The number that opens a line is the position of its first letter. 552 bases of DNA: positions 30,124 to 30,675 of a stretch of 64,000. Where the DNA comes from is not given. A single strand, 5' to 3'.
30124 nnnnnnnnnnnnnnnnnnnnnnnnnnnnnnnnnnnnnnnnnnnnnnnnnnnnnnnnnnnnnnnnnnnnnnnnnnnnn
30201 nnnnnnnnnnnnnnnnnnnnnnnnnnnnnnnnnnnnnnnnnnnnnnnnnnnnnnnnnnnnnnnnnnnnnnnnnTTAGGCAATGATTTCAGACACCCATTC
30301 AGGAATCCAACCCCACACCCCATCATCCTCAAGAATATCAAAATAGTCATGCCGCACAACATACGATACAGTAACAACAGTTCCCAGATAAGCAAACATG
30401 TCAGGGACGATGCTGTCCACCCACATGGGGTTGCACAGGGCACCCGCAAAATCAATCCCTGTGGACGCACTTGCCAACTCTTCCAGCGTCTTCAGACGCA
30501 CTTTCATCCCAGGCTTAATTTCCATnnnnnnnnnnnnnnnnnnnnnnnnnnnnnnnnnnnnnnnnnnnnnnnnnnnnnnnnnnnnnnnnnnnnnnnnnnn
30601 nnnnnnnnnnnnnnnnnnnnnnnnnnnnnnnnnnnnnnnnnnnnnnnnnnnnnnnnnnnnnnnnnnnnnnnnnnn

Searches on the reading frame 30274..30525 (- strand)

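Call 76: search_protein_families(library=pfam, proteins=[window:30274-30525:-], max_evalue=1)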
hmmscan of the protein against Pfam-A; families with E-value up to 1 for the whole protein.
window:30274-30525:- (83 aa): 1 family
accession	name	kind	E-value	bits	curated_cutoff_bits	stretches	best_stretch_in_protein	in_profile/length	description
PF08239.17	SH3_3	-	0.055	14.1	27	1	46-76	20-50/54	Bacterial SH3 domain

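Call 77: search_protein_families(library=phrogs, proteins=[window:30274-30525:-], max_evalue=1)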
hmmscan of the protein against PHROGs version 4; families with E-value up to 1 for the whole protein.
window:30274-30525:- (83 aa): 1 family
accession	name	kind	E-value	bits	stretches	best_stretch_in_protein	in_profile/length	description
phrog_7488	-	unknown function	0.0069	17.6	1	38-79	26-69/144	-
